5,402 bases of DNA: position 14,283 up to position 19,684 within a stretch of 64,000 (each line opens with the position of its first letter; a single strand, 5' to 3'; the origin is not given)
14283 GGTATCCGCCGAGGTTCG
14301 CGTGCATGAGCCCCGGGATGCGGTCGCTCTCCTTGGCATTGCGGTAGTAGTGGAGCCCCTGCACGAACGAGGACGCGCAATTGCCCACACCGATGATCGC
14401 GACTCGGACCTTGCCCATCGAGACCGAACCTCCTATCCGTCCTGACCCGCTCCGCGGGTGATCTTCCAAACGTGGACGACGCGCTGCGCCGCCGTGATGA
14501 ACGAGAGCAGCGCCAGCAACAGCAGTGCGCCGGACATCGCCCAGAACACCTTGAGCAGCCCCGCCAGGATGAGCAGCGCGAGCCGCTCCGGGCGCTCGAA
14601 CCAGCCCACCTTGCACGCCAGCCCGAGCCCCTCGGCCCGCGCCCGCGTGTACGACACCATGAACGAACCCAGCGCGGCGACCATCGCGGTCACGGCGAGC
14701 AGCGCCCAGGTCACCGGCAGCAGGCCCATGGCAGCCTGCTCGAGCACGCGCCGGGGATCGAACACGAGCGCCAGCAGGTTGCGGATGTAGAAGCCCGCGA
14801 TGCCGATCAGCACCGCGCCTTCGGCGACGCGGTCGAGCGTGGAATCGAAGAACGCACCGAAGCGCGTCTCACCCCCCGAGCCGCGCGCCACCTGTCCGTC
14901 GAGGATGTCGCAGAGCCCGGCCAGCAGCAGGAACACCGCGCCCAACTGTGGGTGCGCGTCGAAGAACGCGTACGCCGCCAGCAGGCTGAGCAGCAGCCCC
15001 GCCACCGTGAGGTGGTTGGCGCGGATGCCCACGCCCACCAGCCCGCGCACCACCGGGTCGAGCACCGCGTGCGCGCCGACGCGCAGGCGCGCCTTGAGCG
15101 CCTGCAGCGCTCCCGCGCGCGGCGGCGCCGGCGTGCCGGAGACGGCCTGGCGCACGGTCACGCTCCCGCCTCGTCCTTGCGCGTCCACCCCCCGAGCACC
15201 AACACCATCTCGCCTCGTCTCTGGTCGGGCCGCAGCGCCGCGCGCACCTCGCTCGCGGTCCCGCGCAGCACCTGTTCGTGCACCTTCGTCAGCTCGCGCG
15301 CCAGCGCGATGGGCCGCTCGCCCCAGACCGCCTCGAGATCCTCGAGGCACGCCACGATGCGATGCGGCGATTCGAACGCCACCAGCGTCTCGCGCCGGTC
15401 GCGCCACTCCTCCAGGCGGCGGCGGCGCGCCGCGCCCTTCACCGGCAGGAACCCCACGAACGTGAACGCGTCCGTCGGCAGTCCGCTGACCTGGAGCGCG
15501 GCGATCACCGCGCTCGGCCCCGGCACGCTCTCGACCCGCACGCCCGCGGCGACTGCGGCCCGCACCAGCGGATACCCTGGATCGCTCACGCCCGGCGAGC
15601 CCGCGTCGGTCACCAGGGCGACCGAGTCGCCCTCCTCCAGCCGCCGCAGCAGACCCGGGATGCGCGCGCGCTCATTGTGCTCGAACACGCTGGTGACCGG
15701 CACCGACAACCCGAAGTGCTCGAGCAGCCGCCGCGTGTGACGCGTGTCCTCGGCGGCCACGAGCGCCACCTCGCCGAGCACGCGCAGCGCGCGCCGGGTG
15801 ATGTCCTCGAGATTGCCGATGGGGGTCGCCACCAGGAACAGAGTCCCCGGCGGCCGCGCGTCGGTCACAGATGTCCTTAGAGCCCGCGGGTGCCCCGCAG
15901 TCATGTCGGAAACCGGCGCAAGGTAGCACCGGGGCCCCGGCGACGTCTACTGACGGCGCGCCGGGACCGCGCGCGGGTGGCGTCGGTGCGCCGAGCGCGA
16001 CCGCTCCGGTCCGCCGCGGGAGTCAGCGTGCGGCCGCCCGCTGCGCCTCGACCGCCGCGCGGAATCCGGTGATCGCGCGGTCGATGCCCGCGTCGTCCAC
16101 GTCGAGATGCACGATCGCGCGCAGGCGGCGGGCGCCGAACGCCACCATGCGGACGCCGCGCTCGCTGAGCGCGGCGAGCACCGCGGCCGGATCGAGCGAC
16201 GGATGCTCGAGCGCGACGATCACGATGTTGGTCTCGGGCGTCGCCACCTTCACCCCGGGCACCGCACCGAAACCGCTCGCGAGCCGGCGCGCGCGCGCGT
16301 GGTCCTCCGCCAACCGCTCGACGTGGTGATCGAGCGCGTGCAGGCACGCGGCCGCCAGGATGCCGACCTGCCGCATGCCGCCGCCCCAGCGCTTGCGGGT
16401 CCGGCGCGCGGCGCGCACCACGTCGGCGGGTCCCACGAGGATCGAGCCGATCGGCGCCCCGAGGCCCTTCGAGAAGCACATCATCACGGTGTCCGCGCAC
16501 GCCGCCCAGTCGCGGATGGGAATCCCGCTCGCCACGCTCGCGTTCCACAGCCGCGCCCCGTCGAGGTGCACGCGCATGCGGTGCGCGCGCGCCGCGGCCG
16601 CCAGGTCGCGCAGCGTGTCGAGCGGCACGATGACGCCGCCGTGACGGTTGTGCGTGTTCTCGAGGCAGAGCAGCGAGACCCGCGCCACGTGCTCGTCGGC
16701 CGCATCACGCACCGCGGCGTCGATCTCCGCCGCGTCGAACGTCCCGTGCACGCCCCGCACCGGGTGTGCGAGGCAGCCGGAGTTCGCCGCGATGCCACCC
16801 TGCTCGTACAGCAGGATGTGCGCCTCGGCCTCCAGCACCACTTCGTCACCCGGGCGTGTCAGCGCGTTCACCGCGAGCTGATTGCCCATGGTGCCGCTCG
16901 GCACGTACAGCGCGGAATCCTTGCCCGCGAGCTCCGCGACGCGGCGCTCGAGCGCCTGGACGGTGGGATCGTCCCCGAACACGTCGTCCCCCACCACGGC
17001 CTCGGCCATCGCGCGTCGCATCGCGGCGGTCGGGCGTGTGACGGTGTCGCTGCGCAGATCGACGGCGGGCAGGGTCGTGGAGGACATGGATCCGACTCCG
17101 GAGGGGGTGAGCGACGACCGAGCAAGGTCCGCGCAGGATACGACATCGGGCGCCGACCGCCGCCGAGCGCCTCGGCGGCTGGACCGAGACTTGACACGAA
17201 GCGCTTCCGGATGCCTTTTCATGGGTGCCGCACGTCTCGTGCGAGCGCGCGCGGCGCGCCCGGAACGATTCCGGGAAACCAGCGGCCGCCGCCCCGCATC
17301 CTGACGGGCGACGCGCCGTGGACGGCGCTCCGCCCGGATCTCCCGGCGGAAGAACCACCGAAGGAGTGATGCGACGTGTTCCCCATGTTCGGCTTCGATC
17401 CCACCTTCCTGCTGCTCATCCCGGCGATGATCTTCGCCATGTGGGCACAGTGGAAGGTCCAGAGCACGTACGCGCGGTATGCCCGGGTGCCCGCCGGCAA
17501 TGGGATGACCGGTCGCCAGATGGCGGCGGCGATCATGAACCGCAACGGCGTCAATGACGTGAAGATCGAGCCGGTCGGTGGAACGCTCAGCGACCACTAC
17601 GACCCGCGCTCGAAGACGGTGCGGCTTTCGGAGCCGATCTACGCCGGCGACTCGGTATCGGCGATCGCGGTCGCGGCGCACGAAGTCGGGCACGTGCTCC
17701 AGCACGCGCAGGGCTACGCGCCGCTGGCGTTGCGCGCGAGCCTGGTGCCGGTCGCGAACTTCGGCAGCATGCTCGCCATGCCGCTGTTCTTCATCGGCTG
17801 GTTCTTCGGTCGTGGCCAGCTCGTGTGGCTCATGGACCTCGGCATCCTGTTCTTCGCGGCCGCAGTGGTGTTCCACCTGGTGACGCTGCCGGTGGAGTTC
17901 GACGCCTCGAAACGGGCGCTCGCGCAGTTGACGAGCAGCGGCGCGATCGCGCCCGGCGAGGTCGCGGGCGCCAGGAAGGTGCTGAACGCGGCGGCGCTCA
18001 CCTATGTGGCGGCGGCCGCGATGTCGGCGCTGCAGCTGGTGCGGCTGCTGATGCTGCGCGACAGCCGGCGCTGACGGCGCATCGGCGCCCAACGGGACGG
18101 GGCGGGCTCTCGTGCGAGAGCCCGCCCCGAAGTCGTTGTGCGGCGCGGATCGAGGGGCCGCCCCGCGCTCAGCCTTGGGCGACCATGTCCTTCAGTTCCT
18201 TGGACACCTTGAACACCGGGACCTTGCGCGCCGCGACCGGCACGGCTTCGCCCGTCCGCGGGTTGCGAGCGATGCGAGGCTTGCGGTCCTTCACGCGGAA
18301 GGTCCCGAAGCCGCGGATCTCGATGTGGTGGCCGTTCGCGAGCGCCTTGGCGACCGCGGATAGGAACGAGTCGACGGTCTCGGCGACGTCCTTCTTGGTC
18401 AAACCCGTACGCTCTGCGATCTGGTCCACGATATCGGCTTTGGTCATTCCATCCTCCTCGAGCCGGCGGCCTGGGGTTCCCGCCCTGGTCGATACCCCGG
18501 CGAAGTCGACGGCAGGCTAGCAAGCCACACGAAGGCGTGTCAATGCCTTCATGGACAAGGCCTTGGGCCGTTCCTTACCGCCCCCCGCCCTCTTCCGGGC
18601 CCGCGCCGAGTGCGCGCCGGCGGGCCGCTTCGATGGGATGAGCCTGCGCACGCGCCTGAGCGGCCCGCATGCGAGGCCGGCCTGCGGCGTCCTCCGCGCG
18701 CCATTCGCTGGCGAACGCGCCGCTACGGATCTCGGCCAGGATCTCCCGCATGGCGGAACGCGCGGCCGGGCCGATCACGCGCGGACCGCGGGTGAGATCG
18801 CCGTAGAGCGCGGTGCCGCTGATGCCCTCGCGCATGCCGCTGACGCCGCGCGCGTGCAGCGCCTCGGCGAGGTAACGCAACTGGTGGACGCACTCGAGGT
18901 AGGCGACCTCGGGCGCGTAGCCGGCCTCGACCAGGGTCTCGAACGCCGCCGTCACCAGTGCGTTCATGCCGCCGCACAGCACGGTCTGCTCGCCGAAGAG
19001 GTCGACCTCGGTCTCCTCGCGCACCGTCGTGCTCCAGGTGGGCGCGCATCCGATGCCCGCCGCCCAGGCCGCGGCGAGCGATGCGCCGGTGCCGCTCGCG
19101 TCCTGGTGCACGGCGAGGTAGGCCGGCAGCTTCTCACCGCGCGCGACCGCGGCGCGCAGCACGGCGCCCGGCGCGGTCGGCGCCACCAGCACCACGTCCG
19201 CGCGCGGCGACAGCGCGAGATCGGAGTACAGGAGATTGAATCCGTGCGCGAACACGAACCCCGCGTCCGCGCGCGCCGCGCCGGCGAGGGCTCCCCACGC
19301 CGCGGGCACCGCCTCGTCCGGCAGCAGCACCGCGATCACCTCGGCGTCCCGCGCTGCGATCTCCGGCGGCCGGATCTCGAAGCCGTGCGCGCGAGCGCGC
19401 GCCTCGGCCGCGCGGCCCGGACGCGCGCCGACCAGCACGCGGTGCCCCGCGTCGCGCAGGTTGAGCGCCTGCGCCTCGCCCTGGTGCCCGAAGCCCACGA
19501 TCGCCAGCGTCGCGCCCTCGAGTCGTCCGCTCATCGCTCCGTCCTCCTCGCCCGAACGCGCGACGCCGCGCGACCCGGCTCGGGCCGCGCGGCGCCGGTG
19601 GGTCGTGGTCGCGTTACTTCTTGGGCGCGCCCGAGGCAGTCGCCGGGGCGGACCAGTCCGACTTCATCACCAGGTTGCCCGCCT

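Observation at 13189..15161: Inositol-lipid biosynthesis pair (myo-inositol-1-phosphate synthase + CDP-alcohol phosphatidyltransferase) in an rRNA-methylase/tmk operon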

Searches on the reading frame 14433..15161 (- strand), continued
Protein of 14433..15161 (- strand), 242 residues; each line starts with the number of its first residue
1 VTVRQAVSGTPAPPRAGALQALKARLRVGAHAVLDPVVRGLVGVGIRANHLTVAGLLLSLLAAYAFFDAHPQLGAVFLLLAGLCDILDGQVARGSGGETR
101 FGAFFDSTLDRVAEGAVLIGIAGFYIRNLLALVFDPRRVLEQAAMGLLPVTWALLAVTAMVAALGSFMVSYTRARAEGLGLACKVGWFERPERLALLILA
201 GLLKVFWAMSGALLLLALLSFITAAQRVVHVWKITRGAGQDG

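Call 57: fold_search(model_id=the predicted structure, library=pdb)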
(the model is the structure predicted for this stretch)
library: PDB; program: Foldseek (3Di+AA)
matches with E <= 10: 122; with E <= 0.001: 19
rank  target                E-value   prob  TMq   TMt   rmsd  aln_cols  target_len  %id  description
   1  6h59_B                1.3e-08  1.00  0.64  0.78   3.2       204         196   33  Crystal structure of Mycobacterium tuberculosis phosphatidylinositol phosphate synthase (PgsA1) with CDP-DAG bound (released 2019-05-15)
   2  6h59_A                1.7e-08  1.00  0.65  0.77   3.2       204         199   33  Crystal structure of Mycobacterium tuberculosis phosphatidylinositol phosphate synthase (PgsA1) with CDP-DAG bound (released 2019-05-15)
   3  6h5a_A                2.6e-08  1.00  0.66  0.77   3.5       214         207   32  Crystal structure of Mycobacterium tuberculosis phosphatidylinositol phosphate synthase (PgsA1) in complex with mangan (released 2019-05-15)
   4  6wmv_C                4.3e-08  1.00  0.67  0.49   9.6       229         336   29  Structure of a phosphatidylinositol-phosphate synthase (PIPS) from Mycobacterium kansasii with evidence of substrate b (released 2020-05-27)
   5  6wmv_A                4.7e-08  1.00  0.69  0.51   6.0       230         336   29  Structure of a phosphatidylinositol-phosphate synthase (PIPS) from Mycobacterium kansasii with evidence of substrate b (released 2020-05-27)
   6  6h5a_B                4.9e-08  1.00  0.63  0.73   3.8       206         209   32  Crystal structure of Mycobacterium tuberculosis phosphatidylinositol phosphate synthase (PgsA1) in complex with mangan (released 2019-05-15)
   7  5d92_A                5.6e-08  1.00  0.72  0.52   2.8       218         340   31  Structure of a phosphatidylinositolphosphate (PIP) synthase from Renibacterium Salmoninarum (released 2015-11-04)
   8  5d92_B                7.3e-08  1.00  0.70  0.50   2.8       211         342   32  Structure of a phosphatidylinositolphosphate (PIP) synthase from Renibacterium Salmoninarum (released 2015-11-04)
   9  6wm5_A                9.1e-08  1.00  0.70  0.51   3.9       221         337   29  Structure of a phosphatidylinositol-phosphate synthase (PIPS) from Mycobacterium kansasii (released 2020-05-27)
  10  6wm5_C                9.6e-08  1.00  0.67  0.49   7.0       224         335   30  Structure of a phosphatidylinositol-phosphate synthase (PIPS) from Mycobacterium kansasii (released 2020-05-27)
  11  5d91                  2.4e-07  1.00  0.69  0.51   2.8       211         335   31  Structure of a phosphatidylinositolphosphate (PIP) synthase from Renibacterium Salmoninarum (released 2015-11-11)
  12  5d92_C                2.9e-07  1.00  0.71  0.52   2.8       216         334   31  Structure of a phosphatidylinositolphosphate (PIP) synthase from Renibacterium Salmoninarum (released 2015-11-04)
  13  6h53_A                3.2e-07  1.00  0.63  0.79   3.7       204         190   32  Crystal structure of Mycobacterium tuberculosis phosphatidylinositol phosphate synthase (PgsA1) in apo form (released 2019-05-15)
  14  6h53_B                5.5e-07  1.00  0.63  0.79   3.9       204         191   32  Crystal structure of Mycobacterium tuberculosis phosphatidylinositol phosphate synthase (PgsA1) in apo form (released 2019-05-15)
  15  4q7c_A                6.7e-06  1.00  0.64  0.47   3.3       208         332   23  Structure of AF2299, a CDP-alcohol phosphotransferase (released 2014-05-28)
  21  7drj_B                1.1e-01  1.00  0.42  0.52   5.9       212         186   16  Crystal structure of phosphatidylglycerol phosphate synthase in complex with phosphatidylglycerol phosphate (released 2021-12-08)
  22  7drj_A                1.3e-01  1.00  0.43  0.52   5.8       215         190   16  Crystal structure of phosphatidylglycerol phosphate synthase in complex with phosphatidylglycerol phosphate (released 2021-12-08)
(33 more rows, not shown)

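Call 58: find_encoding_contigs(protein=P0121, flank=8000, max_places=2)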
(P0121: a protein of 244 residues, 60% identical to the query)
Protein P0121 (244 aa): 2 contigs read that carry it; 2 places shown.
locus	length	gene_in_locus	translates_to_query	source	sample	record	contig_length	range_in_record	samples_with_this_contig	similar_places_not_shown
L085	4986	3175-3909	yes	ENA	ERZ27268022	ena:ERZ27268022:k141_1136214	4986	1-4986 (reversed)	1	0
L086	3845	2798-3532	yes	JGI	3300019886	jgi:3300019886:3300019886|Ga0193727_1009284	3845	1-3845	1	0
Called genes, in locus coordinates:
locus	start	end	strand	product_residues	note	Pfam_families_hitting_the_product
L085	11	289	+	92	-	PF00216:Bac_DNA_binding, PF18291:HU-HIG, PF18289:HU-CCDC81_euk_2 (weak)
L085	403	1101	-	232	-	PF04298:Zn_peptidase_2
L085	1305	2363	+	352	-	PF00155:Aminotran_1_2, PF01212:Beta_elim_lyase, PF01053:Cys_Met_Meta_PP (faint)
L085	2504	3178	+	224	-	PF00590:TP_methylase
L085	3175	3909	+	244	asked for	PF01066:CDP-OH_P_transf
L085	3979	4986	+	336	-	?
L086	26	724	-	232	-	PF04298:Zn_peptidase_2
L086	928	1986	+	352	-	PF00155:Aminotran_1_2, PF01212:Beta_elim_lyase, PF01053:Cys_Met_Meta_PP (faint)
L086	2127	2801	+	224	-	PF00590:TP_methylase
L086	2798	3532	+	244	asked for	PF01066:CDP-OH_P_transf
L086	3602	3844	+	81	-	?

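Call 59: find_encoding_contigs(protein=P0124, flank=8000, max_places=2)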
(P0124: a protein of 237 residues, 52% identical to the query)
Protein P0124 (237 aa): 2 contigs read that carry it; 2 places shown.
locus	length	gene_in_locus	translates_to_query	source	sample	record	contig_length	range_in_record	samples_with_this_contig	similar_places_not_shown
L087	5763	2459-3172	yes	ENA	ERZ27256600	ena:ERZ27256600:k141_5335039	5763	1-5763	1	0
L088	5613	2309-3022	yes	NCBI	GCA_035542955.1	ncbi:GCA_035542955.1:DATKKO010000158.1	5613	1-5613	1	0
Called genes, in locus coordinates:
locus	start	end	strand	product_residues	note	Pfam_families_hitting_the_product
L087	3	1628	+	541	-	?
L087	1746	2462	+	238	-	PF00590:TP_methylase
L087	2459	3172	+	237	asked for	PF01066:CDP-OH_P_transf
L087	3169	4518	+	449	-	PF01658:Inos-1-P_synth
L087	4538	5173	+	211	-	PF13521:AAA_28 (weak), PF02223:Thymidylate_kin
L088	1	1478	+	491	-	PF13432:TPR_16 (weak), PF14559:TPR_19 (weak)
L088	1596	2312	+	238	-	PF00590:TP_methylase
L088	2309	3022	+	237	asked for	PF01066:CDP-OH_P_transf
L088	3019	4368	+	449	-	PF01658:Inos-1-P_synth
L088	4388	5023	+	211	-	PF13521:AAA_28 (weak), PF02223:Thymidylate_kin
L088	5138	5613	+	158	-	?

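Call 60: find_encoding_contigs(protein=P0129, flank=8000, max_places=2)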
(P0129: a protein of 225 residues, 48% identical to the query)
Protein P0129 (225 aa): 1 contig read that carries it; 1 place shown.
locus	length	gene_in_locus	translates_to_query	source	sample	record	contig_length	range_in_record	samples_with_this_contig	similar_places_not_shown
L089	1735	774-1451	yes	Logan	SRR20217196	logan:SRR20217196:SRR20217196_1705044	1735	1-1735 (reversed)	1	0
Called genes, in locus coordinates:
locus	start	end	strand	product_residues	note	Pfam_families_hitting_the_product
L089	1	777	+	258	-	?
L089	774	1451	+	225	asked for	PF01066:CDP-OH_P_transf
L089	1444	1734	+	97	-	?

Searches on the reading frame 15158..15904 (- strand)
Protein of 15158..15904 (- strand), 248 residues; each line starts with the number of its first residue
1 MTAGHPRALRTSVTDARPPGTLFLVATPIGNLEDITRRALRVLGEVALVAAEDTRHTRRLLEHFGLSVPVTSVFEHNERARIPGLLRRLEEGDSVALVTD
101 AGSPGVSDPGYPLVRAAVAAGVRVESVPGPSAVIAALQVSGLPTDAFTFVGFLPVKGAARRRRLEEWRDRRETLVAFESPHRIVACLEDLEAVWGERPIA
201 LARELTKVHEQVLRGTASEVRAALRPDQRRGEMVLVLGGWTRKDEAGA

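Call 3: search_protein_families(library=pfam, proteins=[window:15158-15904:-])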
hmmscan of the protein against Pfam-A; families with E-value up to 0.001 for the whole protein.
window:15158-15904:- (248 aa): 1 family
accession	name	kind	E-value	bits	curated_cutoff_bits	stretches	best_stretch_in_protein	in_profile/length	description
PF00590.25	TP_methylase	-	1.5e-34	120.3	27.8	1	21-220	1-211/212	Tetrapyrrole (Corrin/Porphyrin) Methylases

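Call 4: search_protein_families(library=ncbifam, proteins=[window:15158-15904:-])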
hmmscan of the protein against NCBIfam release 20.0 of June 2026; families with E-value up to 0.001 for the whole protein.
window:15158-15904:- (248 aa): 3 families
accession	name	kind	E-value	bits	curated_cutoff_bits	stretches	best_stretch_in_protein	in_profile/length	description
NF011570.0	PRK14994.1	equivalog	1.1e-68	231.5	502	1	19-246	11-241/287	16S rRNA (cytidine(1402)-2'-O)-methyltransferase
TIGR00096.1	TIGR00096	equivalog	2.1e-68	230.7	167.9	1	22-244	2-226/275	16S rRNA (cytidine(1402)-2'-O)-methyltransferase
NF004790.0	PRK06136.1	subfamily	9.8e-06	25.3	198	1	108-241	96-237/250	uroporphyrinogen-III C-methyltransferase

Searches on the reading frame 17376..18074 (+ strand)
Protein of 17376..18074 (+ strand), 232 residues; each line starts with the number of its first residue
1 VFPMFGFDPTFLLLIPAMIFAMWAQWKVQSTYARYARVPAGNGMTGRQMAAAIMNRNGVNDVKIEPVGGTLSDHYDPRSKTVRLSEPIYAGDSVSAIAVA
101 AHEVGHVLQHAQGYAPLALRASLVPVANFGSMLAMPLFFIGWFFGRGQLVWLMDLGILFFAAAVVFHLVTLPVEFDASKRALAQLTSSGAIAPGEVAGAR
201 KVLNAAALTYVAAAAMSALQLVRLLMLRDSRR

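Call 16: search_protein_families(library=pfam, proteins=[window:17376-18074:+], max_evalue=0.01)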
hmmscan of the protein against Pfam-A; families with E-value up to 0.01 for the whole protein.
window:17376-18074:+ (232 aa): 1 family
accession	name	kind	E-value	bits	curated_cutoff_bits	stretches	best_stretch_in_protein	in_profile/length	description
PF04298.18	Zn_peptidase_2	-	3.9e-92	308.1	27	1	10-227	1-216/218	Putative neutral zinc metallopeptidase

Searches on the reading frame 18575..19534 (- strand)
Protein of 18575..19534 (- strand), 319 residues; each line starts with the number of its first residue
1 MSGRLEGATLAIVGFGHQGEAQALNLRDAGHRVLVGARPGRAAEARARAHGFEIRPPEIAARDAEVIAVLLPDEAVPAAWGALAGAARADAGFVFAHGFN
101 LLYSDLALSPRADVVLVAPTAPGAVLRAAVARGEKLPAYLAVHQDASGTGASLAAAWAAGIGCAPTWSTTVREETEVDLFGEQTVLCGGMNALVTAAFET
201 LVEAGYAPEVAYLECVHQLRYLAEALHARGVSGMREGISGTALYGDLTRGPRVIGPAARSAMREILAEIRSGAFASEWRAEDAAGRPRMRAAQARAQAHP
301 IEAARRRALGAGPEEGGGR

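Call 16: search_protein_families(library=pfam, proteins=[window:18575-19534:-], max_evalue=0.01)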
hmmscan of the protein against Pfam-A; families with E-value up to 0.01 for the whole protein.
window:18575-19534:- (319 aa): 5 families
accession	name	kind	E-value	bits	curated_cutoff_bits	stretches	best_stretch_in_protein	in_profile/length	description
PF01450.25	KARI_C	-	6.2e-46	156.7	29.1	1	172-305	2-135/144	Ketol-acid reductoisomerase, C-terminal domain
PF07991.19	KARI_N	-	8.9e-41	139.7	20.6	1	5-164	2-162/165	Acetohydroxy acid isomeroreductase, NADPH-binding domain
PF03807.23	F420_oxidored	-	1.9e-06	28.8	21.6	1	10-83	2-79/94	NADP oxidoreductase coenzyme F420-dependent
PF02826.25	2-Hacid_dh_C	-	0.00012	21.9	25.1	1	4-73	33-101/178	D-isomer specific 2-hydroxyacid dehydrogenase, NAD binding domain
PF03446.21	NAD_binding_2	-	0.00037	21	21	1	10-75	2-67/161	NAD binding domain of 6-phosphogluconate dehydrogenase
